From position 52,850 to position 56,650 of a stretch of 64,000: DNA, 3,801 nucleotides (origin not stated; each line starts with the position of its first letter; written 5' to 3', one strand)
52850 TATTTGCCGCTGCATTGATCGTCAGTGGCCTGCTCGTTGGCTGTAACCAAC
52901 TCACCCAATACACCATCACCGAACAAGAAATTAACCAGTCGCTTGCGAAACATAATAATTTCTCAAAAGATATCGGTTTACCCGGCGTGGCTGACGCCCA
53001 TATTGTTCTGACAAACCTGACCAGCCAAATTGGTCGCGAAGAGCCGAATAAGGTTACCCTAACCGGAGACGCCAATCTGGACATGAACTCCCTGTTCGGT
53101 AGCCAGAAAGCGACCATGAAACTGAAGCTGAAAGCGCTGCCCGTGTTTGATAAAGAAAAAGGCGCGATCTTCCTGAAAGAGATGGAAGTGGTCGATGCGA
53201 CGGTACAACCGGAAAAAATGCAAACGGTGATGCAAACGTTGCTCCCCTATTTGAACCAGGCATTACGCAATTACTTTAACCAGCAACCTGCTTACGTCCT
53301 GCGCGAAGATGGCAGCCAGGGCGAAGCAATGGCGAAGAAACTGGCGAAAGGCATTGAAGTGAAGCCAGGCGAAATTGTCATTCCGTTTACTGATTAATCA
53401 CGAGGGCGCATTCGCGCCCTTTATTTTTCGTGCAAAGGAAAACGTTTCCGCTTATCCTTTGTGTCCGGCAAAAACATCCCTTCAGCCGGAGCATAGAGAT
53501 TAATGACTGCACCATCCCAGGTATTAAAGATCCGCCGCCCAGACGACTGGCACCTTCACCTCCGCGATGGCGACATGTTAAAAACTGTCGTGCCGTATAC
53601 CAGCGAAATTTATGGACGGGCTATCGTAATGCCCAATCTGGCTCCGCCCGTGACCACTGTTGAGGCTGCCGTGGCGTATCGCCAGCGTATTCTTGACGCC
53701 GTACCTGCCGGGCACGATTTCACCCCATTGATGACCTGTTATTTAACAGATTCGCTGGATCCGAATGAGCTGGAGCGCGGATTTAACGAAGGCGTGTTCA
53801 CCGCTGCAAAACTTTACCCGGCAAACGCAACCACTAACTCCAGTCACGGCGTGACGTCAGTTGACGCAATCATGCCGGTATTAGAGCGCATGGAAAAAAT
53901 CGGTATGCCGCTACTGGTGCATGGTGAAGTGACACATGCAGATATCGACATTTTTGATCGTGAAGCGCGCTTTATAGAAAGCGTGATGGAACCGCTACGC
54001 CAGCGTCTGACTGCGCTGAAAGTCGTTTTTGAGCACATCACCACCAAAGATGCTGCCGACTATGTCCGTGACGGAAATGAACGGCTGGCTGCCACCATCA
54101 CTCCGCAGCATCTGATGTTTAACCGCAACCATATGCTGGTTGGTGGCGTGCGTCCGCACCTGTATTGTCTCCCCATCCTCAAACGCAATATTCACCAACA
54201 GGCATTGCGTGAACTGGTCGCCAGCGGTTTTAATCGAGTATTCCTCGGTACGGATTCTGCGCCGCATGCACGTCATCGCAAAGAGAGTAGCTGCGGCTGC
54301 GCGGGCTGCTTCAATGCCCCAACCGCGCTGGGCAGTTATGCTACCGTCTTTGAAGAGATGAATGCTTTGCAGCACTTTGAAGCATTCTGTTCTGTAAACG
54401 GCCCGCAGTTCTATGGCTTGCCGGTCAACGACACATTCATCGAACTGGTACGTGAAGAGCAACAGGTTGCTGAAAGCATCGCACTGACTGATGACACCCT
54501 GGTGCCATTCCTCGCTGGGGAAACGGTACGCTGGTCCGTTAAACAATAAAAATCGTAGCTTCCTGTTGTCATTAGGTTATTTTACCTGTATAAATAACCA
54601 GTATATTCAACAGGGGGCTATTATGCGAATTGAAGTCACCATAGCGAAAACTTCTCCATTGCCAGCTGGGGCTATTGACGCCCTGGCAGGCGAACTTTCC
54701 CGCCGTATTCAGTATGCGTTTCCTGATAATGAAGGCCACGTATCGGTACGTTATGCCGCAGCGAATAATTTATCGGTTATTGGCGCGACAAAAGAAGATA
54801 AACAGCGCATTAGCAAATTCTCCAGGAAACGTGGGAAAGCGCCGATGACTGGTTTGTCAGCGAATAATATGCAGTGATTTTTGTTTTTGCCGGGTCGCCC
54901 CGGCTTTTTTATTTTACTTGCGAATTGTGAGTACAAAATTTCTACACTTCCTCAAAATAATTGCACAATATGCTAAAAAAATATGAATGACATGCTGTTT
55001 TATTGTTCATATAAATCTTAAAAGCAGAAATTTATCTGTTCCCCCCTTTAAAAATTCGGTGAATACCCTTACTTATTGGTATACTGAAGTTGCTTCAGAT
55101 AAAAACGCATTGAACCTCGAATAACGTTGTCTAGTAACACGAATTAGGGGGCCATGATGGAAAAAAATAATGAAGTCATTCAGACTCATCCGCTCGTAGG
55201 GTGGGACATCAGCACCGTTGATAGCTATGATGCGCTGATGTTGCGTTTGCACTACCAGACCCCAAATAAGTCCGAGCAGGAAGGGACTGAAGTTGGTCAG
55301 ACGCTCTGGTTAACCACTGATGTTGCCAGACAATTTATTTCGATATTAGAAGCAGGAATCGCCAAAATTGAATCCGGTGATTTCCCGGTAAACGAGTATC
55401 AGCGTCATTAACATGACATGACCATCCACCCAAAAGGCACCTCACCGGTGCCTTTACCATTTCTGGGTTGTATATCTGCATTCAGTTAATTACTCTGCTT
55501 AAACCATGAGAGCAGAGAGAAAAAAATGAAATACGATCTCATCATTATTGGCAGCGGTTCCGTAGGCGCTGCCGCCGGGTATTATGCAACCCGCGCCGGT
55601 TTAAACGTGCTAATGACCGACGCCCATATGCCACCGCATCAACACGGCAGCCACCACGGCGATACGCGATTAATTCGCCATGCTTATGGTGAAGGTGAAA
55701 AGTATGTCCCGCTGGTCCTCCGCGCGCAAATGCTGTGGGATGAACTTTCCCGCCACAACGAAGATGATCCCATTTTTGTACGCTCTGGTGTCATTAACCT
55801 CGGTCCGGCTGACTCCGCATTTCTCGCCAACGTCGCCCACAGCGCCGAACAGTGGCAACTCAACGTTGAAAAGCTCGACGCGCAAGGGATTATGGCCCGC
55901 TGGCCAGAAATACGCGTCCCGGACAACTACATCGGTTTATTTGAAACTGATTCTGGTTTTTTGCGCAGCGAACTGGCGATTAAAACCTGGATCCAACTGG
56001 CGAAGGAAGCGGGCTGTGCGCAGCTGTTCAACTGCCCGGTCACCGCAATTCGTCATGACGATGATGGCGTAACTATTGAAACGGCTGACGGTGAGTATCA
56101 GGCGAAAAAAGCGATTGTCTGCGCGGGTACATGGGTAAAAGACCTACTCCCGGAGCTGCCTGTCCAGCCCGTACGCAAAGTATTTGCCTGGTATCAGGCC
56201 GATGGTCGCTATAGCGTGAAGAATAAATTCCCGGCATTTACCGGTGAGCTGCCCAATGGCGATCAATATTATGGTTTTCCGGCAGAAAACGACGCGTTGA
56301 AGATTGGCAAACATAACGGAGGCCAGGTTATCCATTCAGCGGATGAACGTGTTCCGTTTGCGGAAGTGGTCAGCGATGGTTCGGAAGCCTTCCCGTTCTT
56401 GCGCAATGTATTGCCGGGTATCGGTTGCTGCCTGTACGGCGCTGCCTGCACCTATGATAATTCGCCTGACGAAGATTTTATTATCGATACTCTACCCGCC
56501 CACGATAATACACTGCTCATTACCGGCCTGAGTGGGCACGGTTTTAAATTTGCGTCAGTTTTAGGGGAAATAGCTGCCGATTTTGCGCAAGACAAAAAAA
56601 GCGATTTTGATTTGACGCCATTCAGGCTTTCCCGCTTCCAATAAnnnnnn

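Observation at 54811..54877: Apparent 1-bp deletion frameshift in dinI replacing the C-terminal 17 residues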

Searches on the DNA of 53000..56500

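Call 64: search_rna_families(source=window, start=53000, end=56500, threshold=gathering)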
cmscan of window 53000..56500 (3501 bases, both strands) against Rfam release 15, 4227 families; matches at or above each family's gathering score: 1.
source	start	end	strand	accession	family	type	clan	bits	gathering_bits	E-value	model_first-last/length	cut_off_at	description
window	53453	53502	+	RF02372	PyrC_leader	Cis-reg; leader;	-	68.7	50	5.5e-10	1-50/50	no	PyrC leader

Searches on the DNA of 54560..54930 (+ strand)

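Call 3: search_dna_similar(query=window:54560-54930:+, collection=ecoli_genomes, mode=near, max_rows=40)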
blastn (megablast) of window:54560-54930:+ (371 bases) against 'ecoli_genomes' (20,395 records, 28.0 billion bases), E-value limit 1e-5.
Records with a match: 5424; places in all: 5436; records where one place covers at least 80% of the query: 5417.
Genomes with a match: 5424 of 5426; with a place that covers at least 80% of the query: 5417. Places per genome that has any: lowest 1, median 1, highest 2. On chromosomes: 5431 places; on plasmids: 5.
Best place of each record, by identity: >=99% 573; 95-99% 4841; 90-95% 10.
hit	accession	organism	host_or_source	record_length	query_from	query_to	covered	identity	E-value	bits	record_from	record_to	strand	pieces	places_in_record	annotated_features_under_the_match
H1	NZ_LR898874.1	Escherichia coli strain MSB1_4I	Homo sapiens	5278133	1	371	100%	100.0%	0e+0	686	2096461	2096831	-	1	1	dinI: DNA damage-inducible protein I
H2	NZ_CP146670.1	Escherichia coli strain MS 21-1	Homo sapiens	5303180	1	371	100%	99.7%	0e+0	680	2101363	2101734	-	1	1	dinI: DNA damage-inducible protein I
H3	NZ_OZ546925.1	Escherichia coli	Homo sapiens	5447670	1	371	100%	99.7%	0e+0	680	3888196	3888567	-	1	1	dinI: DNA damage-inducible protein I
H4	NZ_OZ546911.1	Escherichia coli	Homo sapiens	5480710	1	371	100%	99.7%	0e+0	680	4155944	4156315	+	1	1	dinI: DNA damage-inducible protein I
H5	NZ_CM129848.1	Escherichia coli strain TB06052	fresh water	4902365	1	371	100%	99.5%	0e+0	675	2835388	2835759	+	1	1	dinI: DNA damage-inducible protein I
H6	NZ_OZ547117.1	Escherichia coli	Homo sapiens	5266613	1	371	100%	99.5%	0e+0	675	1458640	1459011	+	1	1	dinI: DNA damage-inducible protein I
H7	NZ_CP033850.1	Escherichia coli strain FDAARGOS_497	Homo sapiens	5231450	1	371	100%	99.2%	0e+0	669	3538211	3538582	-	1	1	dinI: DNA damage-inducible protein I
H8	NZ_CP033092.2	Escherichia coli DSM 30083 = JCM 1649 = ATCC 11775 strain ...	-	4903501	1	371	100%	99.2%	0e+0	669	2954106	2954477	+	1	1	dinI: DNA damage-inducible protein I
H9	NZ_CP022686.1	Escherichia coli Nissle 1917 strain Nissle 1917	Homo sapiens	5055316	1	371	100%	99.2%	0e+0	669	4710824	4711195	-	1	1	dinI: DNA damage-inducible protein I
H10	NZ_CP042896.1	Escherichia coli strain CFSAN061771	missing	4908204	1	371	100%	99.2%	0e+0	669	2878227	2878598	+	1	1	dinI: DNA damage-inducible protein I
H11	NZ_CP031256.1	Escherichia coli strain M16807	Homo sapiens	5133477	1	371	100%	99.2%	0e+0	669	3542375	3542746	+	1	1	dinI: DNA damage-inducible protein I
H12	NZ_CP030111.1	Escherichia coli strain MCJCHV-1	Homo sapiens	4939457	1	371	100%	99.2%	0e+0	669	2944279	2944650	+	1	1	dinI: DNA damage-inducible protein I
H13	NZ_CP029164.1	Escherichia coli strain 104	chicken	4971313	1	371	100%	99.2%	0e+0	669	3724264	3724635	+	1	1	dinI: DNA damage-inducible protein I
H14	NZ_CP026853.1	Escherichia coli strain MS7163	Homo sapiens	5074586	1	371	100%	99.2%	0e+0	669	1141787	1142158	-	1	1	dinI: DNA damage-inducible protein I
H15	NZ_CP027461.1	Escherichia coli strain 95-3322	missing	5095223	1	371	100%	99.2%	0e+0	669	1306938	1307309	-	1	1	dinI: DNA damage-inducible protein I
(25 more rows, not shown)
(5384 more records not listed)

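Call 6: get_annotated_region(hit=H1, flank=1500)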
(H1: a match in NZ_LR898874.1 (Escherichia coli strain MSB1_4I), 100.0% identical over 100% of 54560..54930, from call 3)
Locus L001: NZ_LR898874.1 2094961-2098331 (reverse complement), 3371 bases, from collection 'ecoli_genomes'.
description: Escherichia coli strain MSB1_4I isolate MSB1_4I chromosome 1, complete sequence
organism: Escherichia coli strain MSB1_4I (NCBI taxid 562)
replicon: chromosome; assembly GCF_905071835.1
host: Homo sapiens; source: rectal swab; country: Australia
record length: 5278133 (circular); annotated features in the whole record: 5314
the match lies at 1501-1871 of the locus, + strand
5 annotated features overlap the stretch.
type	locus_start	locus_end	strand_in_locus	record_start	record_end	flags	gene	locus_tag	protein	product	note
CDS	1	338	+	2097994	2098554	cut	yceB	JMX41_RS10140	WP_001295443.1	lipoprotein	-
CDS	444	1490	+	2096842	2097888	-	pyrC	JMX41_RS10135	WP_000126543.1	dihydroorotase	-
CDS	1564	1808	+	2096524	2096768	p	dinI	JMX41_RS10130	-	DNA damage-inducible protein I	frameshifted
CDS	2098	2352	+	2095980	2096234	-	bssS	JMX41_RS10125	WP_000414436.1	biofilm formation regulator BssS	-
CDS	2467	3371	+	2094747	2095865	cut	solA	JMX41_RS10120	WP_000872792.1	N-methyl-L-tryptophan oxidase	-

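Call 7: get_annotated_region(hit=H2, flank=1500)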
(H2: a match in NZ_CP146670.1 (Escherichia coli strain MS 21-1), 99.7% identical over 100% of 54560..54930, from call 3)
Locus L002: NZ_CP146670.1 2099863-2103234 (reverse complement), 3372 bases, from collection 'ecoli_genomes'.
description: Escherichia coli strain MS 21-1 chromosome, complete genome
organism: Escherichia coli strain MS 21-1 (NCBI taxid 562)
replicon: chromosome; assembly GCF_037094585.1
host: Homo sapiens; source: Colon; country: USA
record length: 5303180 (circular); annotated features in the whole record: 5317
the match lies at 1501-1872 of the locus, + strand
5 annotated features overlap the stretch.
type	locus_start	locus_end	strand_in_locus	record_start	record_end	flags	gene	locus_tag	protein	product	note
CDS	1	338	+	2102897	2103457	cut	yceB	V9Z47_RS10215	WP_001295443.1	lipoprotein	-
CDS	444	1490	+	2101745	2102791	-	pyrC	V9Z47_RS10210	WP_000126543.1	dihydroorotase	-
CDS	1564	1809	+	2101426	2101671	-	dinI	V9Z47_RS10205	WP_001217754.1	DNA damage-inducible protein I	-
CDS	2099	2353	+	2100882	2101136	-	bssS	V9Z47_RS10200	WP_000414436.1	biofilm formation regulator BssS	-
CDS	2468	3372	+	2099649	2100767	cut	solA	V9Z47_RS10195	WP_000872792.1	N-methyl-L-tryptophan oxidase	-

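Call 13: search_dna_similar(query=window:54795-54835:+, collection=ecoli_genomes, mode=near, max_rows=30)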
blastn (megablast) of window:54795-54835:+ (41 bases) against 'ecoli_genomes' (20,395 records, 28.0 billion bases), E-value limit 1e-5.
Records with a match: 1; places in all: 1; records where one place covers at least 80% of the query: 1.
Genomes with a match: 1 of 5426; with a place that covers at least 80% of the query: 1. Places per genome that has any: lowest 1, median 1, highest 1. On chromosomes: 1 places; on plasmids: 0.
Best place of each record, by identity: >=99% 1.
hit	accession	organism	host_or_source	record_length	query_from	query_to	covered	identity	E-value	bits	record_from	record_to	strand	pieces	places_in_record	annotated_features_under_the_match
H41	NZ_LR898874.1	Escherichia coli strain MSB1_4I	Homo sapiens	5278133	1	41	100%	100.0%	3e-12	77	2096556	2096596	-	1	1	dinI: DNA damage-inducible protein I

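Call 37: search_dna_similar(query=window:54624-54877:+, collection=ecoli_genomes, mode=distant, max_rows=8, max_evalue=0.001)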
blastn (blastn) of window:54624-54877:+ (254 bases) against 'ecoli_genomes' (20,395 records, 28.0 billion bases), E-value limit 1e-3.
Records with a match: 5424; places in all: 5434; records where one place covers at least 80% of the query: 5418.
Genomes with a match: 5424 of 5426; with a place that covers at least 80% of the query: 5418. Places per genome that has any: lowest 1, median 1, highest 2. On chromosomes: 5429 places; on plasmids: 5.
Best place of each record, by identity: >=99% 335; 95-99% 5079; 80-90% 10.
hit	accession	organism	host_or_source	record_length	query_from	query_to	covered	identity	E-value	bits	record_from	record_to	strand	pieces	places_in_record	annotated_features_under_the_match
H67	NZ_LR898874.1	Escherichia coli strain MSB1_4I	Homo sapiens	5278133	1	254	100%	100.0%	3e-126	459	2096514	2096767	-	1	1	dinI: DNA damage-inducible protein I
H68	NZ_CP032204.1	Escherichia coli strain AR_0013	missing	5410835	1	254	100%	99.6%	5e-124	453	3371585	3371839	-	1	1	dinI: DNA damage-inducible protein I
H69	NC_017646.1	Escherichia coli O7:K1 str. CE10 strain CE10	Homo sapiens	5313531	1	254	100%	99.6%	5e-124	453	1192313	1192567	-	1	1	dinI: DNA damage-inducible protein I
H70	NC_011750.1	Escherichia coli IAI39 strain IAI39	-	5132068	1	254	100%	99.6%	5e-124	453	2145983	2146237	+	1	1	dinI: DNA damage-inducible protein I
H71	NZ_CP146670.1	Escherichia coli strain MS 21-1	Homo sapiens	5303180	1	254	100%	99.6%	5e-124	453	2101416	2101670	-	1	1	dinI: DNA damage-inducible protein I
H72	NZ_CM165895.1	Escherichia coli strain N32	Homo sapiens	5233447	1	254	100%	99.6%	5e-124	453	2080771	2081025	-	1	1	dinI: DNA damage-inducible protein I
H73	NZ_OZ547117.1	Escherichia coli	Homo sapiens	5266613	1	254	100%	99.6%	5e-124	453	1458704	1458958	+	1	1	dinI: DNA damage-inducible protein I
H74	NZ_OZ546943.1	Escherichia coli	Homo sapiens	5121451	1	254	100%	99.6%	5e-124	453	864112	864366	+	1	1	dinI: DNA damage-inducible protein I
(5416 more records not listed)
